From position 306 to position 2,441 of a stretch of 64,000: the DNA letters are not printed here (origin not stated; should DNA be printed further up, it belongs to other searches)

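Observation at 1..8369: Six tandem, strand-alternating GT39/PMT-type GT-C glycosyltransferase paralogs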

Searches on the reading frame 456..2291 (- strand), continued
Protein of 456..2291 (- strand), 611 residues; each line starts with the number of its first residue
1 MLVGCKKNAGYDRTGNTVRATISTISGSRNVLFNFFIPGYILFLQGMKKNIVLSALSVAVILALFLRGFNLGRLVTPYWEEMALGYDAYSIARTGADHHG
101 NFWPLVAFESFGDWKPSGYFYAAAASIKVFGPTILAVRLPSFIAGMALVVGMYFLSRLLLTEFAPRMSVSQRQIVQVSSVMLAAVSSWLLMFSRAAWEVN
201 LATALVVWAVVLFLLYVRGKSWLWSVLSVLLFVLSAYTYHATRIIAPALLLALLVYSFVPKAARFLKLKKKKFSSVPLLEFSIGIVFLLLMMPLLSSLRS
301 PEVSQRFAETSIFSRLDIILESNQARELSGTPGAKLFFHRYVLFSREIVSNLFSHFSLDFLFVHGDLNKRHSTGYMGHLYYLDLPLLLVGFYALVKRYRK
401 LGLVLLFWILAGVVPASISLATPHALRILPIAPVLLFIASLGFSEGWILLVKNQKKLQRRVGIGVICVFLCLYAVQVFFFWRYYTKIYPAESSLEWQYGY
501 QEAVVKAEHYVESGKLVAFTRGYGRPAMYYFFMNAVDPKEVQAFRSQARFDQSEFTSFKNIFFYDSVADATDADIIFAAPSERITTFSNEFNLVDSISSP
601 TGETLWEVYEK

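Call 65: find_encoding_contigs(protein=P0153, flank=10000, max_places=3)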
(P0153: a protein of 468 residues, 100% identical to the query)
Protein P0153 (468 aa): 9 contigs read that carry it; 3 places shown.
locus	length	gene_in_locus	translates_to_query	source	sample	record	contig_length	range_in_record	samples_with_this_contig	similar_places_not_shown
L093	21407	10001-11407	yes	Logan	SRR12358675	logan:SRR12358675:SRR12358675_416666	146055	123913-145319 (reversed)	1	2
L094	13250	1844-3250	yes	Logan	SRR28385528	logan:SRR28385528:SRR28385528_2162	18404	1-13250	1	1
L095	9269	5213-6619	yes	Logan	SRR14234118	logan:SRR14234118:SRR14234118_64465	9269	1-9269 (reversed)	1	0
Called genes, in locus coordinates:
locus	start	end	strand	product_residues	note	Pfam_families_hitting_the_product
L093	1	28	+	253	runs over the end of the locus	?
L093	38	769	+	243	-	-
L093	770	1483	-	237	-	PF13641:Glyco_tranf_2_3, PF00535:Glycos_transf_2, PF10111:Glyco_tranf_2_2 (weak)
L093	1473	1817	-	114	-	PF10066:DUF2304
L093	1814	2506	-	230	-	PF00535:Glycos_transf_2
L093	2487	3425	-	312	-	PF01073:3Beta_HSD, PF01370:Epimerase, PF02719:Polysacc_synt_2, PF04321:RmlD_sub_bind, PF05368:NmrA (faint), PF07993:NAD_binding_4 (faint), PF13460:NAD_binding_10, PF16363:GDP_Man_Dehyd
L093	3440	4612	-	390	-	-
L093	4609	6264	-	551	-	PF10131:PTPS_related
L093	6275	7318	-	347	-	PF13439:Glyco_transf_4, PF00534:Glycos_transf_1, PF13692:Glyco_trans_1_4, PF20706:GT4-conflict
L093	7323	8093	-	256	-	PF00535:Glycos_transf_2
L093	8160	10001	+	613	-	-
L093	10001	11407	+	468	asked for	PF13231:PMT_2 (weak)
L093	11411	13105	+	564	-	-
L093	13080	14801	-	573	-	PF10131:PTPS_related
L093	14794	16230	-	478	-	PF13231:PMT_2, PF02366:PMT (weak)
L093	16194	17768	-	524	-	-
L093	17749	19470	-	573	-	-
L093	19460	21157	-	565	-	-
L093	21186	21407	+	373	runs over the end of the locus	-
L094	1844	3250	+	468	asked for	PF13231:PMT_2 (weak)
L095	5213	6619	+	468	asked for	PF13231:PMT_2 (weak)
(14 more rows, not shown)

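Call 67: search_protein_families(library=pfam, proteins=[L093:8160-10001:+, L093:3440-4612:-, L093:38-769:+, L093:4609-6264:-], max_evalue=0.1)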
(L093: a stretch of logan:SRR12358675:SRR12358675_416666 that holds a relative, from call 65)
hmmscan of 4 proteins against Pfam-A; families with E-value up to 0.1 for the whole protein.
L093:8160-10001:+ (613 aa): 0 families

L093:3440-4612:- (390 aa): 0 families

L093:38-769:+ (243 aa): 1 family
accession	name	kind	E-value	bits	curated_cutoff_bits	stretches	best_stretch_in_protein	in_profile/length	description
PF20670.3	DUF6816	-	0.074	13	26.8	1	87-155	98-163/218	Domain of unknown function (DUF6816)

L093:4609-6264:- (551 aa): 1 family
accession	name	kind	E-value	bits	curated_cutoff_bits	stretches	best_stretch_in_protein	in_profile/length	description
PF10131.15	PTPS_related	-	2.9e-12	46.3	26.4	1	87-389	17-301/621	6-pyruvoyl-tetrahydropterin synthase related domain; membrane protein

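Call 71: search_protein_representatives(alignment_id=A3)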
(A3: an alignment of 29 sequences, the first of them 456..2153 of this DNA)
Query: 29 sequences, 573 profile positions. Proteins with E-value up to 0.001 (for the whole library): 18251; up to 1e-10: 11346; up to 1e-30: 5237. The best 150 are listed.
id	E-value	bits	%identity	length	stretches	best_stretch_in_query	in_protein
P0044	1.5e-228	776.5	-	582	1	4-572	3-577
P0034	4.5e-221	751.7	-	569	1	1-572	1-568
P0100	9.8e-220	747.3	-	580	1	2-572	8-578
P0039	1.1e-215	733.9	-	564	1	1-572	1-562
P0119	2.5e-213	726.1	-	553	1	4-572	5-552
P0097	9.7e-209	711.0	-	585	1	2-570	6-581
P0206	4.0e-207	705.7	-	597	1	1-569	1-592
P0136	1.8e-206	703.6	-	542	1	2-536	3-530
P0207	1.9e-206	703.4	-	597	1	5-570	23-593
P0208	2.4e-205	699.8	-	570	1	7-572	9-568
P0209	2.2e-204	696.6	-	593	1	1-570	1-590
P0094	1.3e-203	694.1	-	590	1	4-570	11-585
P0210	1.6e-203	693.8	-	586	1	3-572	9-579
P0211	3.3e-203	692.7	-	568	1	1-570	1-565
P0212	1.4e-199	680.8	-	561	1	7-571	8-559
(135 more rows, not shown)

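Call 73: list_cluster_members(proteins=[P0033, P0153])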
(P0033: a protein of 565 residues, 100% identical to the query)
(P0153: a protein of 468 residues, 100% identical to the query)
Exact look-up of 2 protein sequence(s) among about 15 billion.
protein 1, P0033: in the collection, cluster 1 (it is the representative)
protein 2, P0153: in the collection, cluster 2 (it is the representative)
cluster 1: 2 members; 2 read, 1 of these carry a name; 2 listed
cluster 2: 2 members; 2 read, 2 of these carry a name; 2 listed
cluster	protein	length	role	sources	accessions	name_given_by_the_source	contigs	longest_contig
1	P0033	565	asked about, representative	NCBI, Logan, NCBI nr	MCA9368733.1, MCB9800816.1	MAG: hypothetical protein H6773_01420 [Pseudomonadales bacterium] | hypothetical protein [Candidatus Woesebacteria bacterium]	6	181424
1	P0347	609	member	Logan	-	-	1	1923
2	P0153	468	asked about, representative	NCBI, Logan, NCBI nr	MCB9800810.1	MAG: glycosyltransferase family 39 protein [Pseudomonadales bacterium] | glycosyltransferase family 39 protein [Pseudomonadales bacterium]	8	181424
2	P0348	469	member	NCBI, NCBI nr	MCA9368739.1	glycosyltransferase family 39 protein [Candidatus Woesebacteria bacterium]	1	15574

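Call 83: search_protein_families(library=ncbifam, proteins=[L093:7323-8093:-, L093:6275-7318:-, L093:3440-4612:-, L093:2487-3425:-, L093:1814-2506:-, L093:1473-1817:-, L093:770-1483:-], max_evalue=0.000001)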
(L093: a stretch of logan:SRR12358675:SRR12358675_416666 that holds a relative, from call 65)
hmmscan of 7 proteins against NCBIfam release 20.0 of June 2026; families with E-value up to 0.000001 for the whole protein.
L093:7323-8093:- (256 aa): 4 families
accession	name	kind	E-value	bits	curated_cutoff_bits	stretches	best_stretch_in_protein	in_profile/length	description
TIGR04283.1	glyco_like_mftF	equivalog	2.3e-13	50.2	182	1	2-97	1-97/221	TIGR04283 family arsenosugar biosynthesis glycosyltransferase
NF007482.0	PRK10073.1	equivalog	1.5e-11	43.9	423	1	2-96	8-109/334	glycosyltransferase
TIGR04195.1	S_glycosyl_SunS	equivalog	2.1e-10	40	350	1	7-91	64-150/421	SunS family peptide S-glycosyltransferase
NF010496.0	PRK13915.1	equivalog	7.5e-07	28.5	262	0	2-82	33-126/307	glucosyl-3-phosphoglycerate synthase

L093:6275-7318:- (347 aa): 14 families
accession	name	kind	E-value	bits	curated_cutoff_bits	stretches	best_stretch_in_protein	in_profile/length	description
TIGR02149.1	glgA_Coryne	subfamily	6.8e-32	111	302.4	1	72-345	107-390/391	glycogen synthase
NF041010.1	glycosy_Agl16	equivalog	3e-18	65.8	575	1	24-344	46-350/352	glycosylation protein Agl16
TIGR04047.1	MSMEG_0565_glyc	hypoth_equivalog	9.7e-17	61.1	259.85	1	156-343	183-372/373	MSMEG_0565 family glycosyltransferase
TIGR03449.1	mycothiol_MshA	equivalog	4.2e-16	58.8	462.5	1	99-345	156-403/406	D-inositol-3-phosphate glycosyltransferase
NF038295.1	EPS_HpsP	equivalog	8.6e-16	57.9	550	1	126-345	170-387/388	hormogonium polysaccharide biosynthesis glycosyltransferase HpsP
NF053787.1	GlcN_PG_synth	equivalog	1.2e-15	57.2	480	1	156-346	186-360/361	N-acetylglucosaminyl phosphatidylglycerol synthase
NF047684.1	TeichurnBiosyTuaC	equivalog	1.6e-15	56.9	550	1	85-346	146-390/391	teichuronic acid biosynthesis protein TuaC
TIGR03999.1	thiol_BshA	equivalog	8.2e-15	54.6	273.7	1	108-346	143-374/375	N-acetyl-alpha-D-glucosaminyl L-malate synthase BshA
TIGR04157.1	glyco_rSAM_CFB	subfamily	6.9e-12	45.1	400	1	100-290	160-343/406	TIGR04157 family glycosyltransferase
TIGR03088.1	stp2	hypoth_equivalog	4.3e-11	42.5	409.05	1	171-345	200-373/374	TIGR03088 family PEP-CTERM/XrtA system glycosyltransferase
NF041876.1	EPS_EpsE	equivalog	4.1e-09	36.2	400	1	169-336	218-387/389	exopolysaccharide biosynthesis GT4 family glycosyltransferase EpsE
NF050063.1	ProtGlycPglJ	equivalog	7.6e-08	31.9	500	1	112-335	147-356/363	N-acetylgalactosamine-N,N'-diacetylbacillosaminyl-diphospho-undecaprenol 4-alpha-N-acetylgalactosaminyltransferase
NF038298.1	EPS_HpsO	equivalog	1.4e-07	30.7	575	1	157-345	191-387/388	hormogonium polysaccharide biosynthesis glycosyltransferase HpsO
TIGR02470.1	sucr_synth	equivalog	3.5e-07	28.7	810.4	1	250-336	646-739/784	sucrose synthase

L093:3440-4612:- (390 aa): 0 families

L093:2487-3425:- (312 aa): 28 families (the best 25 are shown)
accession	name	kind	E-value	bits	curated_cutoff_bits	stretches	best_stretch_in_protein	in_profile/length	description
TIGR01179.1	galE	equivalog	7.6e-66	222.2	262.3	1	4-296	1-321/332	UDP-glucose 4-epimerase GalE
NF007956.0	PRK10675.1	subfamily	2.1e-46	158.6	394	1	4-298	2-327/338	UDP-glucose 4-epimerase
TIGR01181.1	dTDP_gluc_dehyt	equivalog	5.4e-44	150.6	365.1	1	4-302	1-313/321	dTDP-glucose 4,6-dehydratase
TIGR04180.1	EDH_00030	hypoth_equivalog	1.1e-42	146.2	475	1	5-285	1-294/297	NAD-dependent 4,6-dehydratase LegB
TIGR02197.1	heptose_epim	equivalog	6.3e-35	120.8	274.6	1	5-299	1-312/316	ADP-glyceromanno-heptose 6-epimerase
NF047922.1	GDPFucSynFcl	equivalog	2.2e-27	96.3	500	1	2-302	2-303/308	GDP-L-fucose synthase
NF042422.1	oxyalk_red_OleD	equivalog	1.1e-25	90.8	580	1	4-258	2-257/329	2-alkyl-3-oxoalkanoate reductase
NF011728.1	PRK15181.1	equivalog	1.7e-22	79.9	760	1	56-221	87-253/348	Vi polysaccharide biosynthesis UDP-N-acetylglucosaminuronic acid C-4 epimerase TviC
NF008360.0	PRK11150.1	equivalog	2.8e-22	79.3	452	1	5-263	2-267/310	ADP-glyceromanno-heptose 6-epimerase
NF007490.0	PRK10084.1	subfamily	2.3e-21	76.2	649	1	127-307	160-343/361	dTDP-glucose 4,6-dehydratase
NF007582.0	PRK10217.1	equivalog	3.1e-21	75.9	698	1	3-305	2-338/355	dTDP-glucose 4,6-dehydratase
NF043036.1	ErythonDh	equivalog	4.8e-20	72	325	1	4-160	2-175/321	D-erythronate dehydrogenase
NF042423.1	oxyalk_red_Shew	equivalog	3.2e-19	69.2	580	1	3-248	9-254/331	2-alkyl-3-oxoalkanoate reductase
TIGR03466.1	HpnA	hypoth_equivalog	1.5e-18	66.8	367.65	1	4-171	2-177/327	hopanoid-associated sugar epimerase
TIGR01472.1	gmd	equivalog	7.6e-18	64.8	415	1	52-301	55-339/342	GDP-mannose 4,6-dehydratase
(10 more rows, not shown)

L093:1814-2506:- (230 aa): 10 families
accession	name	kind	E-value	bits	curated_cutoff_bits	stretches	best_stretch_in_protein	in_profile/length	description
NF058614.1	PPMAGASynPpgS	equivalog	1e-29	103.6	370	1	12-218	2-214/226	polyprenyl-phospho-N-acetylgalactosaminyl synthase PpgS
TIGR04182.1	glyco_TIGR04182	equivalog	6.7e-26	91.3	325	1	12-216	2-203/293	S-layer glycoprotein N-glycosyltransferase AglJ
NF041391.1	DPhHxTase_Halo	equivalog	1.7e-12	46.8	375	1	18-199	3-182/213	dolichyl-phosphate hexose transferase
NF047588.1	GlcsyltransPgfSStrep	equivalog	2.1e-12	46.9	500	1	25-168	23-164/308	glycosyltransferase PgfS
NF041875.1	EPS_EpsD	equivalog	7.1e-09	35.5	370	1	14-206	3-207/325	exopolysaccharide biosynthesis glycosyltransferase EpsD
TIGR04283.1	glyco_like_mftF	equivalog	1.2e-08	34.8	182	1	14-151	3-139/221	TIGR04283 family arsenosugar biosynthesis glycosyltransferase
TIGR03937.1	PgaC_IcaA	equivalog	1.5e-08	34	422.3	1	11-105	46-144/407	poly-beta-1,6-N-acetyl-D-glucosamine synthase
TIGR03965.1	mycofact_glyco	equivalog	7.9e-08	31.6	280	1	8-119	72-187/467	mycofactocin biosynthesis glycosyltransferase MftF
NF047683.1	TeichurnBiosyTuaG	equivalog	8.6e-08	32.1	400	1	11-122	7-122/252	teichuronic acid biosynthesis protein TuaG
NF007986.1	PRK10714.1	equivalog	9.5e-08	31.4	529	1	15-145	11-147/316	undecaprenyl-phosphate 4-deoxy-4-formamido-L-arabinose transferase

L093:1473-1817:- (114 aa): 0 families

L093:770-1483:- (237 aa): 22 families
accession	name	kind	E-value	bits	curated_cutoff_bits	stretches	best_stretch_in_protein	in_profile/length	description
TIGR04182.1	glyco_TIGR04182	equivalog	2.5e-36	125.6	325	1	10-231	3-217/293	S-layer glycoprotein N-glycosyltransferase AglJ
NF007482.0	PRK10073.1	equivalog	1.6e-22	80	423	1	3-118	2-117/334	glycosyltransferase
NF041391.1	DPhHxTase_Halo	equivalog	2e-22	79.2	375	1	15-211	3-189/213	dolichyl-phosphate hexose transferase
NF058614.1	PPMAGASynPpgS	equivalog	1.3e-21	77.1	370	1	11-204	4-195/226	polyprenyl-phospho-N-acetylgalactosaminyl synthase PpgS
TIGR03937.1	PgaC_IcaA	equivalog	3.8e-21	75.5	422.3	1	2-111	40-150/407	poly-beta-1,6-N-acetyl-D-glucosamine synthase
NF041875.1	EPS_EpsD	equivalog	1.1e-19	71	370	1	9-145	1-141/325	exopolysaccharide biosynthesis glycosyltransferase EpsD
NF047683.1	TeichurnBiosyTuaG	equivalog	1e-17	64.7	400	1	4-106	3-106/252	teichuronic acid biosynthesis protein TuaG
NF047588.1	GlcsyltransPgfSStrep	equivalog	1.6e-17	63.7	500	1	9-174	3-167/308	glycosyltransferase PgfS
TIGR04283.1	glyco_like_mftF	equivalog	7.1e-17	61.7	182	1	9-136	1-123/221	TIGR04283 family arsenosugar biosynthesis glycosyltransferase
NF010496.0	PRK13915.1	equivalog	9.5e-17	61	262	1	5-113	29-144/307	glucosyl-3-phosphoglycerate synthase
NF007986.1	PRK10714.1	equivalog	5.1e-15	55.3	529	1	9-214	8-209/316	undecaprenyl-phosphate 4-deoxy-4-formamido-L-arabinose transferase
TIGR03965.1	mycofact_glyco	equivalog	3.6e-14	52.5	280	1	5-119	72-187/467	mycofactocin biosynthesis glycosyltransferase MftF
TIGR03111.1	glyc2_xrt_Gpos1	hypoth_equivalog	4.4e-13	48.8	363.95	1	4-102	46-147/439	TIGR03111 family XrtG-associated glycosyltransferase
NF050050.1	ProtGlycPglI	equivalog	1.8e-12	47.3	500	1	6-185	1-179/306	GalNAc(5)-diNAcBac-PP-undecaprenol beta-1,3-glucosyltransferase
TIGR03469.1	HpnB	hypoth_equivalog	1.8e-11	43.7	379.25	1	5-117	42-166/386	hopene-associated glycosyltransferase HpnB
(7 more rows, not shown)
